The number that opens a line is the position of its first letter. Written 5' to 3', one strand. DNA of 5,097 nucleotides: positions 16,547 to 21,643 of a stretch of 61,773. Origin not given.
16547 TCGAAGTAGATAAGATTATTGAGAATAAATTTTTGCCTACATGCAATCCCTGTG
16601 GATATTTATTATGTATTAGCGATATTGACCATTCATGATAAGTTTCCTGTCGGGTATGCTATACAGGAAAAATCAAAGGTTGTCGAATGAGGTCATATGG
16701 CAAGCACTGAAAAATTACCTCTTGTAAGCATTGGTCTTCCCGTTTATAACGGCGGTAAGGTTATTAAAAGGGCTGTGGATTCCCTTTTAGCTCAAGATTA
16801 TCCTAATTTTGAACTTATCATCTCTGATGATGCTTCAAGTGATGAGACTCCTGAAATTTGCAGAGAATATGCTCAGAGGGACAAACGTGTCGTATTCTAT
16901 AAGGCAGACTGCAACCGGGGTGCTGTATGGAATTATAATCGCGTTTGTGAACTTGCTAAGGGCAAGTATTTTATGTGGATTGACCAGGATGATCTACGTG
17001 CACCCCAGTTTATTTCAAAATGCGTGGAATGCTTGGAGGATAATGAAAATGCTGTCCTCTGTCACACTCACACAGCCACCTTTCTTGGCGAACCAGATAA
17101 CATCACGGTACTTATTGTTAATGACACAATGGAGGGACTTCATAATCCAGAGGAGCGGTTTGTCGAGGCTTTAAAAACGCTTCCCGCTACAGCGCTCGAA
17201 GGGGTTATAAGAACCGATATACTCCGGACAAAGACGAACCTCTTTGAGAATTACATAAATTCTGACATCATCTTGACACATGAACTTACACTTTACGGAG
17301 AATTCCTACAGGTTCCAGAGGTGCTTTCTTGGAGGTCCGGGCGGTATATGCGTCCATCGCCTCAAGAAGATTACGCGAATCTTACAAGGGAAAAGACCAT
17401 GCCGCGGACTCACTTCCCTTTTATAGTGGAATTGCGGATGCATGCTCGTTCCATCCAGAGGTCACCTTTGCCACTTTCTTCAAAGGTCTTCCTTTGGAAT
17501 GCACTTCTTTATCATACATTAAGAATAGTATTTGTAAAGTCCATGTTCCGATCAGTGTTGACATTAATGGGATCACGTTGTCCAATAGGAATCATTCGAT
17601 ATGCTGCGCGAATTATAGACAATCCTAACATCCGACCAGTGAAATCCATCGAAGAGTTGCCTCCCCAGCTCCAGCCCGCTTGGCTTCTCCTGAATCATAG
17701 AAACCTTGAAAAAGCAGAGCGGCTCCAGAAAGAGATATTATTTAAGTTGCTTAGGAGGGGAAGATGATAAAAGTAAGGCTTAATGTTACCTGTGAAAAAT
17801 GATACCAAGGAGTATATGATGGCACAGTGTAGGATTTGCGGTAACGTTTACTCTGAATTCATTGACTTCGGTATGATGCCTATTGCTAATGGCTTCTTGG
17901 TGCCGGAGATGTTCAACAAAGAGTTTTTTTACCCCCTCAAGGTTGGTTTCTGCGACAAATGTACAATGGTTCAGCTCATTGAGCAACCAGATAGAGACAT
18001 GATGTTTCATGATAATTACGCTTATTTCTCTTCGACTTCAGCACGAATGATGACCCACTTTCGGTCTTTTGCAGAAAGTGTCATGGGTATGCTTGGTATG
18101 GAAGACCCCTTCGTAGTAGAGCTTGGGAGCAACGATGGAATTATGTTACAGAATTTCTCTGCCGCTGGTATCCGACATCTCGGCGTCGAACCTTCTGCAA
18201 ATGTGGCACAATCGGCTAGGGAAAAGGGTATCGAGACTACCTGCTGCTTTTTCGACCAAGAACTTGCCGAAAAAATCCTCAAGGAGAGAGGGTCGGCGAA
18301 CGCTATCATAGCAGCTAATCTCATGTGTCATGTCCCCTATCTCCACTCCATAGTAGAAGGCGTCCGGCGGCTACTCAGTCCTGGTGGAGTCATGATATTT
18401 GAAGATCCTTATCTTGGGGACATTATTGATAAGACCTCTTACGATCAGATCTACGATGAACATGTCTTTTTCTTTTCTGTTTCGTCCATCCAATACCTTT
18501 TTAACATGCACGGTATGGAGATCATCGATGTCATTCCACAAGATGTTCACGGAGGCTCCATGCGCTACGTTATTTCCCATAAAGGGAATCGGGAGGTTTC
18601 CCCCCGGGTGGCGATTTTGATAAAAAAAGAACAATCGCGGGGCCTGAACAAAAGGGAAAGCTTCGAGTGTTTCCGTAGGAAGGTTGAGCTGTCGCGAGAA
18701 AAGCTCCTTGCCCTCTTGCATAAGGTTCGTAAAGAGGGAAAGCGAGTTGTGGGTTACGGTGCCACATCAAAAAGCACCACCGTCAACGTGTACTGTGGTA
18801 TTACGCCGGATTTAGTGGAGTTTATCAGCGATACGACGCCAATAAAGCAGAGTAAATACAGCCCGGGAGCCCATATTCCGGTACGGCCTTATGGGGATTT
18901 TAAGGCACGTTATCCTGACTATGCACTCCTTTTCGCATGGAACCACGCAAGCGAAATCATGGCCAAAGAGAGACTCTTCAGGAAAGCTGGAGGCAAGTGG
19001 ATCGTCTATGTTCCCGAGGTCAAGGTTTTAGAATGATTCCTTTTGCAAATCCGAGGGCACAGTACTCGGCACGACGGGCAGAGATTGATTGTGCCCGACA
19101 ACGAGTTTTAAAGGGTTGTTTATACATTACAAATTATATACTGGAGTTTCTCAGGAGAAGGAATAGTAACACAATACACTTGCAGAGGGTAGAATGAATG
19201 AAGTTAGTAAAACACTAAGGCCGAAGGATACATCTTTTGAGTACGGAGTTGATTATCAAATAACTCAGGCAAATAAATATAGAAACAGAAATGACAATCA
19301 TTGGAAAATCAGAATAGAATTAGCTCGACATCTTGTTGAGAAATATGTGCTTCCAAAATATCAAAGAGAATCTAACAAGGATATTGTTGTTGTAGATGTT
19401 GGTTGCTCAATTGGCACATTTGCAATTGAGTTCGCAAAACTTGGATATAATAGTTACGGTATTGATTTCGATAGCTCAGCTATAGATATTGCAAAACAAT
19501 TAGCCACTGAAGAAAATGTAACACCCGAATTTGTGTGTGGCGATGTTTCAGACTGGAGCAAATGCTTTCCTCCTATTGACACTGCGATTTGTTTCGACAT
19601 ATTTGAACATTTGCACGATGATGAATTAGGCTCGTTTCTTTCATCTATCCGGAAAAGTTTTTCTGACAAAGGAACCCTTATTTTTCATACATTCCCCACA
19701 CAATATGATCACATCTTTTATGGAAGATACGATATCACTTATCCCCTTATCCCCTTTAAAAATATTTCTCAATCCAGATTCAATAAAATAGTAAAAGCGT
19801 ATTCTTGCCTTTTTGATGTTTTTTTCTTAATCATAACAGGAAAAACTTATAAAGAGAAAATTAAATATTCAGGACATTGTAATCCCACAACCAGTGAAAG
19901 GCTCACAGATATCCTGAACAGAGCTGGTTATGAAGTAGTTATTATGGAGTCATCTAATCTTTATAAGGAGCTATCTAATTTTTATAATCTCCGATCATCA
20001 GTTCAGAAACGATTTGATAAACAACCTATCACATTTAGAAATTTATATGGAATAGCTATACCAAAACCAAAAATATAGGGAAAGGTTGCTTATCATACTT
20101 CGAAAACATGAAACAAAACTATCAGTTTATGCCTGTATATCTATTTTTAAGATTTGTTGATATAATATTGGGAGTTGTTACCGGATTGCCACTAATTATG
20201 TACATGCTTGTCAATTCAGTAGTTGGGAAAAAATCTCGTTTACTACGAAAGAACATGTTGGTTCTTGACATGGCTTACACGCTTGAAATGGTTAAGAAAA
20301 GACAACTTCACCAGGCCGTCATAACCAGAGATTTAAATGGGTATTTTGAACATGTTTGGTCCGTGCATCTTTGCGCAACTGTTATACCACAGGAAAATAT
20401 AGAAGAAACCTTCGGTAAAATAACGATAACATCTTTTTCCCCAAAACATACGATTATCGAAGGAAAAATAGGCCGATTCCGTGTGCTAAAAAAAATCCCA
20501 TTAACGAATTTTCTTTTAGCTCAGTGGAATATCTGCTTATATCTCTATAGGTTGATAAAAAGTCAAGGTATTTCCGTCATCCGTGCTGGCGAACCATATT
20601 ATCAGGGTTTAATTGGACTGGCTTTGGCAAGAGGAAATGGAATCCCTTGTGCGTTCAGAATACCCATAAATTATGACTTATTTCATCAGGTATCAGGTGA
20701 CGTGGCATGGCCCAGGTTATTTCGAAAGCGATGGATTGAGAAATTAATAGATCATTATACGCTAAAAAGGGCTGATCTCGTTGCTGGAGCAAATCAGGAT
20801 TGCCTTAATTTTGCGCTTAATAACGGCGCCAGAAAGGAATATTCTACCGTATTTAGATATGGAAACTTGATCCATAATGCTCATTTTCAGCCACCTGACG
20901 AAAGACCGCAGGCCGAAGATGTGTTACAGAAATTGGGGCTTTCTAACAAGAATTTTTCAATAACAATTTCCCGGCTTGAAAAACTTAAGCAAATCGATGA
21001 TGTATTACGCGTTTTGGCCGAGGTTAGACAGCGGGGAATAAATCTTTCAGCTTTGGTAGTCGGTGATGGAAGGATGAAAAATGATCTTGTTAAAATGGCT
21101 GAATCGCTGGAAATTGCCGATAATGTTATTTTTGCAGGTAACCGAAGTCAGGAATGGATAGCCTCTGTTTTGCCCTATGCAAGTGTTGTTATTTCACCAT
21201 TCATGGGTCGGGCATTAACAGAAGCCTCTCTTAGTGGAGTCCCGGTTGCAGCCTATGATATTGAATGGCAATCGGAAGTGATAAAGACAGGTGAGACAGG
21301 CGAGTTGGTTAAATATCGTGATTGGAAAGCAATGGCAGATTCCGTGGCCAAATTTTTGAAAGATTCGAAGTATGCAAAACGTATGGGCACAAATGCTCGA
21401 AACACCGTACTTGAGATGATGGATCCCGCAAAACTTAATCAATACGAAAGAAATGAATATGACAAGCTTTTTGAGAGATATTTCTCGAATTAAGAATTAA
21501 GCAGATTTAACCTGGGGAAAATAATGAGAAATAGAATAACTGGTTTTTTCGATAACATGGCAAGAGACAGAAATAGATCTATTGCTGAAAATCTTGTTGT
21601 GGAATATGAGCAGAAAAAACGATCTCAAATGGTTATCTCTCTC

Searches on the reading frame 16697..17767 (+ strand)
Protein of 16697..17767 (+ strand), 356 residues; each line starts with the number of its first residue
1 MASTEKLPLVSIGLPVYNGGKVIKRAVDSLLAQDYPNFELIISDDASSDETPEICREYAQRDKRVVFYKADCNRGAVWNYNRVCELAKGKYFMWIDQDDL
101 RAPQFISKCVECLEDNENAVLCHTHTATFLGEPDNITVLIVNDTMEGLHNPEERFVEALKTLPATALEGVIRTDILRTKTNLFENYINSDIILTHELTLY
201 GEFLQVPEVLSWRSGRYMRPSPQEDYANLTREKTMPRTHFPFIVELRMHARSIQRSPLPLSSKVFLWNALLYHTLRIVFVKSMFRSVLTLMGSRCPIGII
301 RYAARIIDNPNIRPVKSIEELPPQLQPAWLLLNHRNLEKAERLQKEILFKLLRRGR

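Call 46: search_protein_families(library=pfam, proteins=[window:16697-17767:+], max_evalue=0.000001)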
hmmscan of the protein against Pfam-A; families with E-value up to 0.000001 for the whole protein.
window:16697-17767:+ (356 aa): 2 families
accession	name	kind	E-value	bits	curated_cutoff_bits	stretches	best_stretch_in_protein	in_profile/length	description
PF00535.33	Glycos_transf_2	-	3.3e-32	112.2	23.3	1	11-138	1-128/168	Glycosyl transferase family 2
PF13641.12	Glyco_tranf_2_3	-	1.2e-11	45.5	27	1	14-163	7-158/230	Glycosyltransferase like family 2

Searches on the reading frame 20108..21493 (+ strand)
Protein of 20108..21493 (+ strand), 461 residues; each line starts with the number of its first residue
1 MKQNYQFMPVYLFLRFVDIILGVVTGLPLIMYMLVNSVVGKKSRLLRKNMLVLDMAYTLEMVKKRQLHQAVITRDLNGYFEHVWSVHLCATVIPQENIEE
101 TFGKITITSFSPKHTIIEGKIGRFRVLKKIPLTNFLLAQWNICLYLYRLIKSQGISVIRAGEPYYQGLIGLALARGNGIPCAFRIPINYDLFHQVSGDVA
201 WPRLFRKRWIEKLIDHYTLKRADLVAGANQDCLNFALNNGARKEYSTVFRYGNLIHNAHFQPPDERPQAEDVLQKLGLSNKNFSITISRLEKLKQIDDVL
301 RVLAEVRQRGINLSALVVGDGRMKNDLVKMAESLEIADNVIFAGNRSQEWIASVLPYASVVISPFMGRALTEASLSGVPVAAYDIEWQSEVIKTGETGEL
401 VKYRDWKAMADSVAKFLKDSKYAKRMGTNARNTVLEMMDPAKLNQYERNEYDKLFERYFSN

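Call 46: search_protein_families(library=pfam, proteins=[window:20108-21493:+], max_evalue=0.000001)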
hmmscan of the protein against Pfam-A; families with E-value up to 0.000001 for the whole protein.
window:20108-21493:+ (461 aa): 2 families
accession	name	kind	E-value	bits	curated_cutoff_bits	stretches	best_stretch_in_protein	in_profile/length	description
PF00534.26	Glycos_transf_1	-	7.2e-31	107.5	26.4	1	274-432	7-171/172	Glycosyl transferases group 1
PF13692.12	Glyco_trans_1_4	-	2.3e-19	70.5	27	1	285-419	5-142/142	Glycosyl transferases group 1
